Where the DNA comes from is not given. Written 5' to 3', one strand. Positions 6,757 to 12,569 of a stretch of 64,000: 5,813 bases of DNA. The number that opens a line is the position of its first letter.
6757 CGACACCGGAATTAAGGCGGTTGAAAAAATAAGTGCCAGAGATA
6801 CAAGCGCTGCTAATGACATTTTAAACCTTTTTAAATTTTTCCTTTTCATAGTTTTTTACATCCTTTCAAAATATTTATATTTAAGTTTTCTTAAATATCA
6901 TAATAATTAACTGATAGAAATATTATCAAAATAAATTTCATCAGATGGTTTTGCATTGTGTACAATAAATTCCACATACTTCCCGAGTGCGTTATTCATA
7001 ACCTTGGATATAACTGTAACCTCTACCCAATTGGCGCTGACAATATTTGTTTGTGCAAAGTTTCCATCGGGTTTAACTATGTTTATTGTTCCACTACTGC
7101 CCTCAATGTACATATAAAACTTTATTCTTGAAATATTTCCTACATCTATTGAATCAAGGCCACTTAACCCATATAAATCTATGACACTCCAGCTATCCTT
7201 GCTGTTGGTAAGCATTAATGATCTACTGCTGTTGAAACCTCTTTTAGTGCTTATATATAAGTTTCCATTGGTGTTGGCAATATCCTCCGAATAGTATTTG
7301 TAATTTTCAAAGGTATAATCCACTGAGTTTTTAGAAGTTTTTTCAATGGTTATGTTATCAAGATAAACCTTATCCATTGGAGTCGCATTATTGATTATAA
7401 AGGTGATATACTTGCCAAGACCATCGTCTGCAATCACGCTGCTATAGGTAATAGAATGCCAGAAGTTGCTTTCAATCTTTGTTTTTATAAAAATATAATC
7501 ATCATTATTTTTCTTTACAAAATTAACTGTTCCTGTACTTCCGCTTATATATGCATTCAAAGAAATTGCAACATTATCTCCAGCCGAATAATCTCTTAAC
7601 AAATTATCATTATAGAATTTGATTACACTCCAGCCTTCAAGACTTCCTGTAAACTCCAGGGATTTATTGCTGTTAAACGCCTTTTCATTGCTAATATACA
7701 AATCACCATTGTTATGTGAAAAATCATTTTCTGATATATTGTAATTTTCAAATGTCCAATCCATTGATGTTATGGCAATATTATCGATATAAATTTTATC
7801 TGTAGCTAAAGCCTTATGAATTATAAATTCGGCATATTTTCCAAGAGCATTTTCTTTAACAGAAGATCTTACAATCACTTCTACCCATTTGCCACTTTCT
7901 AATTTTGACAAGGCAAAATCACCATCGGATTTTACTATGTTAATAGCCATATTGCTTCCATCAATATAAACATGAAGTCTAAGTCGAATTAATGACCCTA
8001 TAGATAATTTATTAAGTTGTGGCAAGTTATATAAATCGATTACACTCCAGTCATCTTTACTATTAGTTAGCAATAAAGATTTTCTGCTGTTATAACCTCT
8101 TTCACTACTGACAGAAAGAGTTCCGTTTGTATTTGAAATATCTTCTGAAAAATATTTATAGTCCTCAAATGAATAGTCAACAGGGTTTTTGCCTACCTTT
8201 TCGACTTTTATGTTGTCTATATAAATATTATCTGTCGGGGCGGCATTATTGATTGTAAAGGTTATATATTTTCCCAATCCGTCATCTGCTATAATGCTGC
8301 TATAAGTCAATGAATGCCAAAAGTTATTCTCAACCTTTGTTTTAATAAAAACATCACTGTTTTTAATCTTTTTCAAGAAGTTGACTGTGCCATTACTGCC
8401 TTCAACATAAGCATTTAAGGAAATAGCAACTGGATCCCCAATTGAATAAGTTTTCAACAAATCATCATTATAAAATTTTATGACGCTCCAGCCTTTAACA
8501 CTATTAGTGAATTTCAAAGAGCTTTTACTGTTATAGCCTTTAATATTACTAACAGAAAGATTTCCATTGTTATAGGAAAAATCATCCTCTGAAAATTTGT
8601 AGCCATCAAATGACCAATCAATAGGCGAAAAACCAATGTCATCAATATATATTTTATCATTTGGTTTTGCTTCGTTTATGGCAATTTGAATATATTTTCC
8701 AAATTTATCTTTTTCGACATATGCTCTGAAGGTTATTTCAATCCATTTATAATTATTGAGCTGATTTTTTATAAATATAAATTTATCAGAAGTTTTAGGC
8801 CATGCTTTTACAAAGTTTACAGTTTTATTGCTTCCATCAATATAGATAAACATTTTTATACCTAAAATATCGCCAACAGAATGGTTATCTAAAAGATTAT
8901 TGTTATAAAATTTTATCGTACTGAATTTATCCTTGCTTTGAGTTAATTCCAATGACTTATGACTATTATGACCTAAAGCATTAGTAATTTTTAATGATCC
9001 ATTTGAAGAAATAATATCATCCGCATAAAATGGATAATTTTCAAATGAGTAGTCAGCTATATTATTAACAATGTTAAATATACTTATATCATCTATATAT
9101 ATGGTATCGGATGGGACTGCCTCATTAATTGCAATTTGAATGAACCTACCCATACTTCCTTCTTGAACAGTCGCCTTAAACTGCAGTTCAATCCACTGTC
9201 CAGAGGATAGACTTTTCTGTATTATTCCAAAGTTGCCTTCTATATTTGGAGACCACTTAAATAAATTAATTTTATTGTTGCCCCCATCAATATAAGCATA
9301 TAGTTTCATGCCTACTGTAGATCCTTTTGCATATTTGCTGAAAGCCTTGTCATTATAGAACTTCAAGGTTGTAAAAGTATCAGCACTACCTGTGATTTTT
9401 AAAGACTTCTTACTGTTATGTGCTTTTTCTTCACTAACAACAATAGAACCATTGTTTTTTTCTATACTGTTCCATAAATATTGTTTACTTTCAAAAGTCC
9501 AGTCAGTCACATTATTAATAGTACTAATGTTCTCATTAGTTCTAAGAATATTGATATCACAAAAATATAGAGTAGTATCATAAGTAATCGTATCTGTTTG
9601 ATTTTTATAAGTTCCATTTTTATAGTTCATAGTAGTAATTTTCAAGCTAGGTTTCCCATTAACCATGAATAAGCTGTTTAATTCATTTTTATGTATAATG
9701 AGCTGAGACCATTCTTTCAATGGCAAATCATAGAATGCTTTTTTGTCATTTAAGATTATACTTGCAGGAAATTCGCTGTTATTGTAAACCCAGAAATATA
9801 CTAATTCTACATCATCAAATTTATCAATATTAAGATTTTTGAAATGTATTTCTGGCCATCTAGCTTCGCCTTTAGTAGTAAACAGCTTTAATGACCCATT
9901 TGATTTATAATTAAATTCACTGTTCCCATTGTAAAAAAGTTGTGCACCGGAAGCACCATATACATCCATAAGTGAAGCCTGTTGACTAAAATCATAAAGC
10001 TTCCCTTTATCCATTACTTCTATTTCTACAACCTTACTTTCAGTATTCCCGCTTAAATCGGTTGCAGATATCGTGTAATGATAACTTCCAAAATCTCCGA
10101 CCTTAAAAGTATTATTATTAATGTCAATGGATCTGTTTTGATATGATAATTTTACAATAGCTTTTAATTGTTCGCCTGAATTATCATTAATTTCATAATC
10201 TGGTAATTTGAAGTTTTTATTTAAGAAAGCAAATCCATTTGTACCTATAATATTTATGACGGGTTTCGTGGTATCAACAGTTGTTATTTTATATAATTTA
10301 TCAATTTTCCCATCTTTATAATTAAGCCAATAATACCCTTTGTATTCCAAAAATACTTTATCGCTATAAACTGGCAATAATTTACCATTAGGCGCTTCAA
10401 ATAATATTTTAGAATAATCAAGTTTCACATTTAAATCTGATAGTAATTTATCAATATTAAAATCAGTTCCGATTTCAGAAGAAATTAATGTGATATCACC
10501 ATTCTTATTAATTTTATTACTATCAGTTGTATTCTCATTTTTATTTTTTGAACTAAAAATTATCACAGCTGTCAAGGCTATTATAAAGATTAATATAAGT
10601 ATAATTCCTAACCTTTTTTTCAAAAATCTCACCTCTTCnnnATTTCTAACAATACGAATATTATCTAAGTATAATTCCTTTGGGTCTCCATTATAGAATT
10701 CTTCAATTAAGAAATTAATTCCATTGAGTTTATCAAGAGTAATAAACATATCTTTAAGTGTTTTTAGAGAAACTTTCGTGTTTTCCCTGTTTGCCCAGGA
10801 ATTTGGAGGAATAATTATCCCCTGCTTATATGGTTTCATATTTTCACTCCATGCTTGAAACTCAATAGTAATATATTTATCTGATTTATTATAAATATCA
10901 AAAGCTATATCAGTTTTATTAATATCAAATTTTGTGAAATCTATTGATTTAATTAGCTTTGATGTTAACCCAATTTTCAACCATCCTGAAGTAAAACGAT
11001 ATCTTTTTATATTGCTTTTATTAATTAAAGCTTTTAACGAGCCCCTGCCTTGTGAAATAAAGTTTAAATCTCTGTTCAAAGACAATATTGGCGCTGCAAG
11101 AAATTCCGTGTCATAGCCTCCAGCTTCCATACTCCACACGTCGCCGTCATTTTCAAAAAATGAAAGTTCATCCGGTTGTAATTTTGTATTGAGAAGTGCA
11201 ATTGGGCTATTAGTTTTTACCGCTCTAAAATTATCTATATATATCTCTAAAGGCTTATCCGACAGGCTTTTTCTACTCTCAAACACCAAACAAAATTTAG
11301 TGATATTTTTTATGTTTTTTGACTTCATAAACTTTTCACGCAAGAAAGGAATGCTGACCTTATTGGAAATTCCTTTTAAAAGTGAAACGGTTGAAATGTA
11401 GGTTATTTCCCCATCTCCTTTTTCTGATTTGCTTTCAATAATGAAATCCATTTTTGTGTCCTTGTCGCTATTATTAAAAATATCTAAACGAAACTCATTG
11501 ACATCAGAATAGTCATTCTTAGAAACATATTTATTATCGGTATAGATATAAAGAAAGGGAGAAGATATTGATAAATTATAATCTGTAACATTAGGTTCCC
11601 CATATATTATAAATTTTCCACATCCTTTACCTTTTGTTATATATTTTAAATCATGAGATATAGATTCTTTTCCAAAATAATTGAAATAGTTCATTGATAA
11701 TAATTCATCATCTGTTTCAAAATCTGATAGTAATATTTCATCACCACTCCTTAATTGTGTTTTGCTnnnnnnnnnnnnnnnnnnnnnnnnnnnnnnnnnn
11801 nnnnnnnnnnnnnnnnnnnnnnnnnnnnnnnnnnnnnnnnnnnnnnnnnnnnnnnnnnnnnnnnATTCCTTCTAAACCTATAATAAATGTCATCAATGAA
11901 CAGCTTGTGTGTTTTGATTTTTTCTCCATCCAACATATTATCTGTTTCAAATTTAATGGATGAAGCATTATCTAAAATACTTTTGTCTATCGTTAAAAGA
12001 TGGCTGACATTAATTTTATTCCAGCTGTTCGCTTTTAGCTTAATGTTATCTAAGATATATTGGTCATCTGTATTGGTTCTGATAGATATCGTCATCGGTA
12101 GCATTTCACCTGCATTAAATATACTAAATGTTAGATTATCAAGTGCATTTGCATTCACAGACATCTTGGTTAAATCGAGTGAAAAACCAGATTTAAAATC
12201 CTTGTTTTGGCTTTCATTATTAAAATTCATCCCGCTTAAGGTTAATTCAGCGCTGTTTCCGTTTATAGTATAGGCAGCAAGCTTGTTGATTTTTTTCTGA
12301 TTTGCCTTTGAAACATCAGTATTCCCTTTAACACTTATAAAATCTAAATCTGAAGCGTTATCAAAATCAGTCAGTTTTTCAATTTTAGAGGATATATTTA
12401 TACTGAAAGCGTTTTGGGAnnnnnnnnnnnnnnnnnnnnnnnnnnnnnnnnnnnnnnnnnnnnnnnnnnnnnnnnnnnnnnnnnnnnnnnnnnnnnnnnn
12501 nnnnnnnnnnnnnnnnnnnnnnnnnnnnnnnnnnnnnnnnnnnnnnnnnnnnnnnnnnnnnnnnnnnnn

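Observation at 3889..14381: One ~140-aa beta-sandwich-like module amplified at least 12 times, with divergent copies in four consecutive surface proteins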

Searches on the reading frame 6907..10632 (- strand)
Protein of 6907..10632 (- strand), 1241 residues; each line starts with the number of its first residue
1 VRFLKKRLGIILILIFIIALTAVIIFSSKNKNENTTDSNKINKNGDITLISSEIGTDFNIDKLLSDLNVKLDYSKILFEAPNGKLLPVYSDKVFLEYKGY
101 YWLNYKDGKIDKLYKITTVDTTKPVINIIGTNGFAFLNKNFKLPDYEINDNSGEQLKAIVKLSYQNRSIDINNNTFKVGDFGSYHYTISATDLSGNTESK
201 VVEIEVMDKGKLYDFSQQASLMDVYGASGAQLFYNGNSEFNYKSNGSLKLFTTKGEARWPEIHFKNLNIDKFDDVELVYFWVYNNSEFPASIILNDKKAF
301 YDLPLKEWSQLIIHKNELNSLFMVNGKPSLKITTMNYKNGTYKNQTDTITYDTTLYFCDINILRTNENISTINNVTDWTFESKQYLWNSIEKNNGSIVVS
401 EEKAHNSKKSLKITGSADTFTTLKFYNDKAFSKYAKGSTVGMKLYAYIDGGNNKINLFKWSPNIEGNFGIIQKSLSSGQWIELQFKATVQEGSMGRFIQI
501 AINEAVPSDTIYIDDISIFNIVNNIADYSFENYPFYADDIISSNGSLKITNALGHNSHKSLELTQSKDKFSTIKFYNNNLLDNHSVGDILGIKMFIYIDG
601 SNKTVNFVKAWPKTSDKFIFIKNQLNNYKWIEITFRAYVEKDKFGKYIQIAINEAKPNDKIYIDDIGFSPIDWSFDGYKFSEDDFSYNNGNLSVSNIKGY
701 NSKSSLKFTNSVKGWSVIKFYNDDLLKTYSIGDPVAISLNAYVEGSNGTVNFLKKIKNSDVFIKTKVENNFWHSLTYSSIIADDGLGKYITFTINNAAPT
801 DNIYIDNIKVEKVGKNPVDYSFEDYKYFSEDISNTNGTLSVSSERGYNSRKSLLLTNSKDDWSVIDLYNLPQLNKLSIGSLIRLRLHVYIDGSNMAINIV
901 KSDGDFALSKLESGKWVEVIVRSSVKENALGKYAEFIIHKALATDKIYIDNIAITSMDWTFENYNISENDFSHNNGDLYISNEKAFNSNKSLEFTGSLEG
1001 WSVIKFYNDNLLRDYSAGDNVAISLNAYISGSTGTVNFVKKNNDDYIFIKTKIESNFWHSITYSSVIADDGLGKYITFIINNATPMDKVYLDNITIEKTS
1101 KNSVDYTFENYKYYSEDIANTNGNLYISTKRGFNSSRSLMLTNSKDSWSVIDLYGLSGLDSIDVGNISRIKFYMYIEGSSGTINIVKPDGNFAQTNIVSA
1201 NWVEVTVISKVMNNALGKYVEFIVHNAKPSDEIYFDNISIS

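Call 4: search_protein_families(library=pfam, proteins=[window:6907-10632:-], max_evalue=0.01)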
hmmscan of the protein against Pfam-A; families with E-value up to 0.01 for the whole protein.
window:6907-10632:- (1241 aa): 1 family
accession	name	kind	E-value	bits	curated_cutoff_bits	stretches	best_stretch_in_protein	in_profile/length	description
PF12080.14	GldM_4th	-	0.0047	18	24.6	0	641-667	66-92/114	GldM C-terminal domain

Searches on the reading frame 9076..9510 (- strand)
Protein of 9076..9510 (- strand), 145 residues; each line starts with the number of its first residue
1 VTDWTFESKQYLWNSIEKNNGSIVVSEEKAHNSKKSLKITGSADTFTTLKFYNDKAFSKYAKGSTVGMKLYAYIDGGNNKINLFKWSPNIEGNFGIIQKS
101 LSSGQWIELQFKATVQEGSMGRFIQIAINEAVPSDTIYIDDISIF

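Call 65: search_protein_families(library=pfam, proteins=[window:9076-9510:-], max_evalue=0.01)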
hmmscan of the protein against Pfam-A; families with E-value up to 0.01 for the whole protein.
seq(145 aa): 1 family
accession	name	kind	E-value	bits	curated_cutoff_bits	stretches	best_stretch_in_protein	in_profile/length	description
PF02018.23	CBM_4_9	-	0.00016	22.5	25.9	1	5-116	8-119/136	Carbohydrate binding domain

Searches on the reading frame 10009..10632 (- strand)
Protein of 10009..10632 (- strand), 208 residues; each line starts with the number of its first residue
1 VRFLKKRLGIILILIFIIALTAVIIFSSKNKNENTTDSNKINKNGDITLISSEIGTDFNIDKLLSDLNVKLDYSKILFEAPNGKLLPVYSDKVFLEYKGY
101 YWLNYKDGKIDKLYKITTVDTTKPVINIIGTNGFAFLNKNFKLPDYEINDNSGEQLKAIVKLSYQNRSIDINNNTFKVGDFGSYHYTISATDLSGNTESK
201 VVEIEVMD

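Call 21: search_protein_families(library=pfam, proteins=[window:10009-10632:-], max_evalue=10)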
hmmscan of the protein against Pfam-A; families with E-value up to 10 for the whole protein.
seq(208 aa): 6 families
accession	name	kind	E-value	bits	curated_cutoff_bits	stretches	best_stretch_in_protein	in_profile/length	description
PF15418.12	DUF4625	-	0.0014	19.4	27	1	168-207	96-131/131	Domain of unknown function (DUF4625)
PF14055.11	NVEALA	-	0.032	14.4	27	1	5-35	1-31/62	NVEALA protein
PF17998.7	AgI_II_C2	-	0.039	14.8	27.1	1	165-208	7-50/148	Cell surface antigen I/II C2 terminal domain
PF25184.1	YxzE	-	0.09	14.3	40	1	10-42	4-35/65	YxzE-like putative bacteriocin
PF08329.16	ChitinaseA_N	-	0.12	12.5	21.2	1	172-208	73-109/133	Chitinase A, N-terminal domain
PF24142.1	Beta-sand_ComC_1st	-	0.13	13.5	27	1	41-84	32-75/79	EGF-like domain-containing protein ComC first beta-sandwich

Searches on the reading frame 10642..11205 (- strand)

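Call 21: search_protein_families(library=pfam, proteins=[window:10642-11205:-], max_evalue=10)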
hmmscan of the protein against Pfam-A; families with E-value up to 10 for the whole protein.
seq(188 aa): 2 families
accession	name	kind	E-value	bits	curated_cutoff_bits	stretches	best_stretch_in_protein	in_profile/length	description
PF17992.7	Agarase_CBM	-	0.0019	18.3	26.3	2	94-137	55-98/178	Agarase CBM like domain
PF19791.4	DUF6275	-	0.14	12.4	22.6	1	166-182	54-70/81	Family of unknown function (DUF6275)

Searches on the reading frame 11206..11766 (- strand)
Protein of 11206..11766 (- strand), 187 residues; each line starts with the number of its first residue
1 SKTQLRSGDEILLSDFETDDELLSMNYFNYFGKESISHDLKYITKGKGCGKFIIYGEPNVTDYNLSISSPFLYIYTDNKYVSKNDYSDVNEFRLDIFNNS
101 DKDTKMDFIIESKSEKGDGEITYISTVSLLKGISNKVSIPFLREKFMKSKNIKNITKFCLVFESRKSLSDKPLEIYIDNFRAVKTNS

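Call 21: search_protein_families(library=pfam, proteins=[window:11206-11766:-], max_evalue=10)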
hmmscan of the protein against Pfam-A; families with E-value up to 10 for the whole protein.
seq(187 aa): 1 family
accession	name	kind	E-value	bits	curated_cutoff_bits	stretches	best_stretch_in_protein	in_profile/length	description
PF18329.7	SGBP_B_XBD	-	0.048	14.2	26.4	1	137-184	132-186/186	Surface glycan-binding protein B xyloglucan binding domain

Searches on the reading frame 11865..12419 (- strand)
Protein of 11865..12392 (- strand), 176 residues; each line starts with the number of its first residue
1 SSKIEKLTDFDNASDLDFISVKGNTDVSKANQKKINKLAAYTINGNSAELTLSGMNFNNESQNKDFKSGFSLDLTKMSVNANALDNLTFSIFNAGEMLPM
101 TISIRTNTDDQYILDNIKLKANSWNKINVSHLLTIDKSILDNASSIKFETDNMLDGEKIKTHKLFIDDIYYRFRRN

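Call 21: search_protein_families(library=pfam, proteins=[window:11865-12392:-], max_evalue=10)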
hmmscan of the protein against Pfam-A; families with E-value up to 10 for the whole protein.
seq(176 aa): 0 families

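Call 56: predict_structure(alignment_id=A2)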
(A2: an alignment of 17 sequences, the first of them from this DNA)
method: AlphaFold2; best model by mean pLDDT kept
length: 185 residues; sequences in the alignment: 17
mean_pLDDT: 90.0   pTM: 0.85
mean pLDDT of the five models: 90.0, 87.3, 85.6, 83.7, 81.7
residues with pLDDT >= 90: 149; 70-90: 17; 50-70: 12; < 50: 7
segments of 3 or more residues with pLDDT < 50: 1-7
pLDDT, mean of each block of 10 residues (from residue 1): 47 88 96 66 97 96 93 94 94 93 97 95 96 94 91 97 92 96 81
secondary structure, 60 per line:
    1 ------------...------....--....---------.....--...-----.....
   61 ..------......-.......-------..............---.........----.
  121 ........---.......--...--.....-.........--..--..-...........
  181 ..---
elements in order: E13-15 H22-25 E28-31 E41-45 E56-62 H69-74 E76-82 E93-103 E107-115 E120-128 E132-138 H146-150 E152-160 E170-182
